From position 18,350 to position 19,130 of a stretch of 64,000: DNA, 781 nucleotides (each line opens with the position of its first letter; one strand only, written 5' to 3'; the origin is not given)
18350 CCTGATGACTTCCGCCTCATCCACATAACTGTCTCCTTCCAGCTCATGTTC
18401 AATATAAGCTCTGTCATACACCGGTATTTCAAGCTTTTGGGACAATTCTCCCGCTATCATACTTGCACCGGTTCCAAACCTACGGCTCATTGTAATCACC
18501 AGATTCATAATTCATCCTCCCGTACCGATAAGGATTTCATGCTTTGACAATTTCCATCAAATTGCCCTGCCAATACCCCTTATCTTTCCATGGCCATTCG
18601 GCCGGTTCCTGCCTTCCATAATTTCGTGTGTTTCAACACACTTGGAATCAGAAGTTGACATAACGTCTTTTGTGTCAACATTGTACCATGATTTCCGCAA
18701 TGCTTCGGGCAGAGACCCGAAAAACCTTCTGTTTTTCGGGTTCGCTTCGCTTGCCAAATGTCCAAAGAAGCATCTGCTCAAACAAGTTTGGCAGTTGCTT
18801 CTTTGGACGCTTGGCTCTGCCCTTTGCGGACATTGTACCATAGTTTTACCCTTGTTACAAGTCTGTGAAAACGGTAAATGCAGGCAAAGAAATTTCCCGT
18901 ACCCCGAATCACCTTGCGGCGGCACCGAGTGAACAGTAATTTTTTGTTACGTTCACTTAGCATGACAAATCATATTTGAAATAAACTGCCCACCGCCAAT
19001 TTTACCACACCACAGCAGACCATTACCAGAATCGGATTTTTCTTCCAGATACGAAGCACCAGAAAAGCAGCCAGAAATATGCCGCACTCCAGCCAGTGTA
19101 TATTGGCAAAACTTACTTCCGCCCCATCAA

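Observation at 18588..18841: Second copy of the B module shows a compensatory base-pair change relative to the 58-kb copy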

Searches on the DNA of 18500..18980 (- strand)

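Call 13: search_rna_families(source=window, start=18500, end=18980, threshold=evalue, max_evalue=10)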
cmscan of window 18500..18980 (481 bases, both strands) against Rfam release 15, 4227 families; matches with E-value up to 10: 12.
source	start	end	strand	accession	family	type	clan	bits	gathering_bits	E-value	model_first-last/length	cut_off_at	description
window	18761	18809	+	RF03474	mir-4766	Gene; miRNA;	-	26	72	0.0065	1-56/56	no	mir-4766 microRNA precursor family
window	18760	18843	-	RF02432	SpF25_sRNA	Gene; sRNA;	-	21.6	48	0.4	1-102/102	no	Streptococcus sRNA SpF25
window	18754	18814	+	RF00693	mir-147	Gene; miRNA;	-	20.5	57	0.11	1-78/78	no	mir-147 microRNA precursor family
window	18763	18805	+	RF03443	mir-2131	Gene; miRNA;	-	20.3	92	0.26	1-89/89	no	mir-2131 microRNA precursor family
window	18714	18753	-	RF00173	Hairpin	Gene; ribozyme;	-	18.7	65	0.41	1-52/52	no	Hairpin ribozyme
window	18752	18815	-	RF03785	mir-974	Gene; miRNA;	-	18.1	90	1.1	15-78/91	no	mir-974 microRNA precursor family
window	18753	18815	+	RF00861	mir-488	Gene; miRNA;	-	16.8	88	0.93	1-83/83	no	mir-488 microRNA precursor family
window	18753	18815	+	RF03598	MIR6024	Gene; miRNA;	-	15.6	72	3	16-85/99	no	MIR6024 microRNA precursor family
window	18758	18809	+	RF03362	mir-9436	Gene; miRNA;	-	15.1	80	4.9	1-66/66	no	mir-9436 microRNA precursor family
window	18951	18980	-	RF00377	snoU6-53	Gene; snRNA; snoRNA; CD-box;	-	13.8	36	3.6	1-110/110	no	Small nucleolar RNA U6-53/MBII-28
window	18687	18765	+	RF00664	mir-223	Gene; miRNA;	-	12.7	57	3.5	1-106/106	no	mir-223 microRNA precursor family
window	18500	18513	-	RF01138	sR23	Gene; snRNA; snoRNA; CD-box;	-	10.1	45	5.9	1-14/54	3'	Small nucleolar RNA sR23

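Call 100: search_rna_families(sources=[L021, L023, L025, L019, L020, L024], threshold=evalue, max_evalue=1)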
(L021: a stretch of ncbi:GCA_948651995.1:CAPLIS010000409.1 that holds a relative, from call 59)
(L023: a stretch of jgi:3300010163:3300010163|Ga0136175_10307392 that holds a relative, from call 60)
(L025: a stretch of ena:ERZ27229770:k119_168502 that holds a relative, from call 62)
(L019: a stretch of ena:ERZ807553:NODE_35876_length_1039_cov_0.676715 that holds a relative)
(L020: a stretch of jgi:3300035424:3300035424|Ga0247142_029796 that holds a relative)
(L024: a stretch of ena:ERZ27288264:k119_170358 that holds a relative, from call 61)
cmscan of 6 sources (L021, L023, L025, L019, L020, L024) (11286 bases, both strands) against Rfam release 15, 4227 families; matches with E-value up to 1: 1.
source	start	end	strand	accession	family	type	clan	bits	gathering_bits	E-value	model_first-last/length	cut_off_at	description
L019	526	567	-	RF00612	SNORD75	Gene; snRNA; snoRNA; CD-box;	-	20.2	50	0.21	19-58/62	no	Small nucleolar RNA SNORD75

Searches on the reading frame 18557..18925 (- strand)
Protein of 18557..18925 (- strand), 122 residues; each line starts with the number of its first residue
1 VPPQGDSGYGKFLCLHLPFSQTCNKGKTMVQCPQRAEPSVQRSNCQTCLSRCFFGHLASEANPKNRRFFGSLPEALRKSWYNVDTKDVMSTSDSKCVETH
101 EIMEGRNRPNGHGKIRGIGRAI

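Call 19: find_homologous_proteins(query=window:18557-18925:-, max_evalue=0.01)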
Query window:18557-18925:- (122 aa): 3 proteins with E <= 0.01 among 5 candidates.
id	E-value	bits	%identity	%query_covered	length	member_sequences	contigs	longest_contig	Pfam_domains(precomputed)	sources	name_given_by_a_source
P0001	1.1e-31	127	92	49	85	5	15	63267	-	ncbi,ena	-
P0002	5.3e-28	115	86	47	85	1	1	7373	-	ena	-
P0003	1.6e-24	104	87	43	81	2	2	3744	-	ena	-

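Call 21: find_encoding_contigs(protein=P0001, flank=10000, max_places=10)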
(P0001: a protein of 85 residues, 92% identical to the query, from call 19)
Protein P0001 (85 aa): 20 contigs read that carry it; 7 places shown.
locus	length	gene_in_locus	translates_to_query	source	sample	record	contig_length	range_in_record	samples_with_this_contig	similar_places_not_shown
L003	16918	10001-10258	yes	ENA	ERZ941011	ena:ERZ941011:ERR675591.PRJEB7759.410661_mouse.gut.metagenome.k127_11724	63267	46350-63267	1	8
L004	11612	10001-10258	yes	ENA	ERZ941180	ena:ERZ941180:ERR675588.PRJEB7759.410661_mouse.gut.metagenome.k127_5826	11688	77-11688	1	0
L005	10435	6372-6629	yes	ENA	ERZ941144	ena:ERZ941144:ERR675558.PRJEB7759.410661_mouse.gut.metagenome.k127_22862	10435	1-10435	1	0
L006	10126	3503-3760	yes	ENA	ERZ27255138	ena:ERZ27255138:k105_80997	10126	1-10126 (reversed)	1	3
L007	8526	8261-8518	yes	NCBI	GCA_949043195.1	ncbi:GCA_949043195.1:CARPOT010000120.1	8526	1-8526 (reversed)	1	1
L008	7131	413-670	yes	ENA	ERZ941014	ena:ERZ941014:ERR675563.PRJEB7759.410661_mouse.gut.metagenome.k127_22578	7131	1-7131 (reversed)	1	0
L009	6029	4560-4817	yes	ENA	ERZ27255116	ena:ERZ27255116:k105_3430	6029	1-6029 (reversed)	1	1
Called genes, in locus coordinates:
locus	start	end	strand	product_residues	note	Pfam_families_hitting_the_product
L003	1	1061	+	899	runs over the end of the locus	PF00512:HisKA, PF02518:HATPase_c, PF00072:Response_reg, PF02645:DegV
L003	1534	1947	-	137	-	PF00583:Acetyltransf_1, PF13673:Acetyltransf_10, PF13508:Acetyltransf_7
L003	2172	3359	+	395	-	PF00144:Beta-lactamase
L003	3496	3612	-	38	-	-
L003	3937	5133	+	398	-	PF00437:T2SSE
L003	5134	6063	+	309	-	-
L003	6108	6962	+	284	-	PF00482:T2SSF (weak)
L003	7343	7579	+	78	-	-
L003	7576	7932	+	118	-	-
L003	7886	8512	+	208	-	-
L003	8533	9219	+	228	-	-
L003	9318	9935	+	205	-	-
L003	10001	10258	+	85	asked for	-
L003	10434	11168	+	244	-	PF00072:Response_reg, PF04397:LytTR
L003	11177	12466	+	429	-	PF14501:HATPase_c_5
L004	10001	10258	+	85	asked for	-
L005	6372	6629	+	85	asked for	-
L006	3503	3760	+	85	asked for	-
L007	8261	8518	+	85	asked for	-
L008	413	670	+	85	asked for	-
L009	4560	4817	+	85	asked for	-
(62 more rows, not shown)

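Call 22: find_encoding_contigs(protein=P0002, flank=10000, max_places=10)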
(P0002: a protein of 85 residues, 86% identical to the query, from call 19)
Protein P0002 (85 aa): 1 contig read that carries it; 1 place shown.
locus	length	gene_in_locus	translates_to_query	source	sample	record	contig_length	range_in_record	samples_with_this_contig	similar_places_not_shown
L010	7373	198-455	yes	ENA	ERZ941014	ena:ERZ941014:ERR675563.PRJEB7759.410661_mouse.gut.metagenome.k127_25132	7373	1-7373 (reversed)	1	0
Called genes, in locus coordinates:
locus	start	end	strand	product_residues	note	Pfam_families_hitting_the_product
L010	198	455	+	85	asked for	-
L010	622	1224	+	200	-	PF00440:TetR_N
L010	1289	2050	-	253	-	PF19538:DUF6062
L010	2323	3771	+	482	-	PF03062:MBOAT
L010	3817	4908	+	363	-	PF13472:Lipase_GDSL_2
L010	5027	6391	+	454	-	PF00860:Xan_ur_permease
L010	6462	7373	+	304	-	?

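Call 23: find_encoding_contigs(protein=P0003, flank=10000, max_places=10)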
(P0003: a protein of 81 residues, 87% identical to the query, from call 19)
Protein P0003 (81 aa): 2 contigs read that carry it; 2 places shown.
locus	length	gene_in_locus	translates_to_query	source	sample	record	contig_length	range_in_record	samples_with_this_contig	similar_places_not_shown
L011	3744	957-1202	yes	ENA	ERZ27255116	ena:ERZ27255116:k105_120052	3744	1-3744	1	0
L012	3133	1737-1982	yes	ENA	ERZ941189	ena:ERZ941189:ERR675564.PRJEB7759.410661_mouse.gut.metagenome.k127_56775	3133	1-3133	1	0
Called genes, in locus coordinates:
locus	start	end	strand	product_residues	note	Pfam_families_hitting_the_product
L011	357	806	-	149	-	-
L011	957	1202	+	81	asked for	-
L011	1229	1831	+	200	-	PF00440:TetR_N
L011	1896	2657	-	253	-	PF19538:DUF6062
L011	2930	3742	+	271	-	?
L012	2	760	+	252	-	?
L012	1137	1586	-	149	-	-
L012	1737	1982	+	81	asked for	-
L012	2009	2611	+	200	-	PF00440:TetR_N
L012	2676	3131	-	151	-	?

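Call 57: search_protein_representatives(alignment_id=A3)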
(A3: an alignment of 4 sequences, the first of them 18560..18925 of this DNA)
Query: 4 sequences, 97 profile positions. Proteins with E-value up to 0.001 (for the whole library): 10; up to 1e-10: 4; up to 1e-30: 2. The best 10 are listed.
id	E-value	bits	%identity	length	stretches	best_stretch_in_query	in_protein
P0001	6.4e-46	170.2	-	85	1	1-90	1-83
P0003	9.4e-43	160.0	-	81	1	8-86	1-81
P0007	6.3e-17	77.2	-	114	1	22-69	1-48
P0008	6.7e-11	57.9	-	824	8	25-71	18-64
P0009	4.3e-09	52.1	-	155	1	18-82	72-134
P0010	4.2e-08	49.0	-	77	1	35-66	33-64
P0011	6.7e-08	48.3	-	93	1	20-86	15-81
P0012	8.4e-06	41.6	-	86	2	33-71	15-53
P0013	1.6e-04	37.5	-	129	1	22-67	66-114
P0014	4.9e-04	35.9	-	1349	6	30-61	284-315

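Call 59: find_encoding_contigs(protein=P0007, flank=10000, max_places=6)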
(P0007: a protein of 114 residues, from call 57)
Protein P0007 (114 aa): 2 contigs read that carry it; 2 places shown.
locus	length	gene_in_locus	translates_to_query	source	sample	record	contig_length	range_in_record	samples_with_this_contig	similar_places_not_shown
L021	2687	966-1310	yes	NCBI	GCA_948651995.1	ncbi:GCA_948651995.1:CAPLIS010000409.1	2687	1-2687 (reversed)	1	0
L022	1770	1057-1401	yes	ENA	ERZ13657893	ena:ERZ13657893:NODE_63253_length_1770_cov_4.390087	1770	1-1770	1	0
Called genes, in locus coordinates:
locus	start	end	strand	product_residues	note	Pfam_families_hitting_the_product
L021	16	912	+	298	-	-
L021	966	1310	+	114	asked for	-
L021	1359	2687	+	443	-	?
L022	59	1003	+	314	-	-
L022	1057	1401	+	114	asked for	-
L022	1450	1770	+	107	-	?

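Call 60: find_encoding_contigs(protein=P0013, flank=10000, max_places=6)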
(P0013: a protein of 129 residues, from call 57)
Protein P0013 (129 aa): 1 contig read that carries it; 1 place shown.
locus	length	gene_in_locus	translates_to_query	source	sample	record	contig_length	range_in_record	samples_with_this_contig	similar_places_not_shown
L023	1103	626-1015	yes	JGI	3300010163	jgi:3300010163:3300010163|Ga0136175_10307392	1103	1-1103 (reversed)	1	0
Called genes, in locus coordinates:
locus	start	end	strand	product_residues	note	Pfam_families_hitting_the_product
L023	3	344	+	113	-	?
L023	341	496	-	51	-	-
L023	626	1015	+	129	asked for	-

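Call 61: find_encoding_contigs(protein=P0009, flank=10000, max_places=6)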
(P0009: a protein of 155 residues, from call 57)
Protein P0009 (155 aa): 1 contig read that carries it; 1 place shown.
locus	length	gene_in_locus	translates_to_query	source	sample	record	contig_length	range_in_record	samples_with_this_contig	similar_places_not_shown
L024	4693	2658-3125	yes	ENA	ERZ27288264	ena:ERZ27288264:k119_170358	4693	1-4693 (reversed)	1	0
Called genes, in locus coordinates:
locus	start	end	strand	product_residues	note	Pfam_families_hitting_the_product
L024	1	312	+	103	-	?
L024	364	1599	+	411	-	PF01547:SBP_bac_1, PF13416:SBP_bac_8, PF13531:SBP_bac_11, PF13343:SBP_bac_6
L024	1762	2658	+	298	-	PF00890:FAD_binding_2 (faint), PF01266:DAO (faint), PF01946:Thi4 (faint), PF03486:HI0933_like (faint), PF07992:Pyr_redox_2, PF12831:FAD_oxidored (weak), PF13738:Pyr_redox_3, PF00070:Pyr_redox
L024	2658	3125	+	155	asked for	-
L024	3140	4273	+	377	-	PF01270:Glyco_hydro_8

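Call 62: find_encoding_contigs(protein=P0012, flank=10000, max_places=6)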
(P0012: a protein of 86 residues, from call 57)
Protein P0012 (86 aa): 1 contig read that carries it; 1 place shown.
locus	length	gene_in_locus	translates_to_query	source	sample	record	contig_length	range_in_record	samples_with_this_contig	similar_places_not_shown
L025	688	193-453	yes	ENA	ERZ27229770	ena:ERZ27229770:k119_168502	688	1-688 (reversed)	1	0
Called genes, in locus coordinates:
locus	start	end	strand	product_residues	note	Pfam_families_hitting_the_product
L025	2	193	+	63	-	?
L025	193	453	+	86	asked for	-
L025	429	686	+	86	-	?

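Call 63: find_encoding_contigs(protein=P0011, flank=10000, max_places=6)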
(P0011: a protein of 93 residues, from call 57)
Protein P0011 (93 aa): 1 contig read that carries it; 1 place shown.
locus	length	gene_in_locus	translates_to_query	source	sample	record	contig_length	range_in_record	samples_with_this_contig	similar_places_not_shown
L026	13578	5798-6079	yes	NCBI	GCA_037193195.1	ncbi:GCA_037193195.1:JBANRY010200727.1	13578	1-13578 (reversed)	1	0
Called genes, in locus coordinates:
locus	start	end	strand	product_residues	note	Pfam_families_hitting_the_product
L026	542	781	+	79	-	-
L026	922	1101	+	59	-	-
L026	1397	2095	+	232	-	-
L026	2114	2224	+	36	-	-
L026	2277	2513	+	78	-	-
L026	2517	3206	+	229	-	PF13749:HATPase_c_4 (weak)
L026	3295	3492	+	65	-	PF21100:WHD_MCM (faint)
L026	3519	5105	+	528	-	PF13289:SIR2_2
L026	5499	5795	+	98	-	-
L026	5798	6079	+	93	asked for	-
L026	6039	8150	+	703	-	PF12437:GSIII_N, PF00120:Gln-synt_C, PF18318:Gln-synt_C-ter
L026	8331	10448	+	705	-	PF12437:GSIII_N, PF00120:Gln-synt_C, PF18318:Gln-synt_C-ter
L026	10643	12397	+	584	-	-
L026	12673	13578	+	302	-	?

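Call 64: find_encoding_contigs(protein=P0010, flank=10000, max_places=6)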
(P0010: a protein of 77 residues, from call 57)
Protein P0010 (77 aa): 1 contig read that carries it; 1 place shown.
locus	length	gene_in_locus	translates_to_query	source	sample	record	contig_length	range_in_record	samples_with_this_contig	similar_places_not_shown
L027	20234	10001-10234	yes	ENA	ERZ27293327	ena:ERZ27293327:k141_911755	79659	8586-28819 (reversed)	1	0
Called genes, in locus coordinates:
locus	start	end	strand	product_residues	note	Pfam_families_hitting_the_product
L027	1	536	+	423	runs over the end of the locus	PF02844:GARS_N, PF01071:GARS_A, PF02786:CPSase_L_D2 (weak), PF02222:ATP-grasp (weak), PF02843:GARS_C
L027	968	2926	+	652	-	PF08239:SH3_3, PF12733:Cadherin-like, PF00404:Dockerin_1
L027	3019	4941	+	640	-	-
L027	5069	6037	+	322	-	PF00056:Ldh_1_N, PF02866:Ldh_1_C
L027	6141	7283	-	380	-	PF14199:DUF4317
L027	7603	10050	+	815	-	PF02861:Clp_N, PF02861:Clp_N, PF00004:AAA, PF17871:AAA_lid_9, PF00004:AAA, PF07724:AAA_2, PF07728:AAA_5, PF10431:ClpB_D2-small, +14 more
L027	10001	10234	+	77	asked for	-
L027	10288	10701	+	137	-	-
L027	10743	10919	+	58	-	-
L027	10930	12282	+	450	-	PF18073:Zn_ribbon_LapB, PF00154:RecA_N (weak), PF13481:AAA_25, PF03796:DnaB_C, PF06745:ATPase, PF23442:DUF7125 (weak), PF25199:nSTAND_NTPase5 (faint), PF13541:ChlI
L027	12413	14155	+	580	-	PF17201:Cache_3-Cache_2, PF17202:sCache_3_3, PF00015:MCPsignal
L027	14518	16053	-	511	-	PF01554:MatE, PF01943:Polysacc_synt, PF01554:MatE (weak)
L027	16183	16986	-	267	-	PF02811:PHP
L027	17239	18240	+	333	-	PF00044:Gp_dh_N, PF02800:Gp_dh_C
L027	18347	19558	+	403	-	PF00162:PGK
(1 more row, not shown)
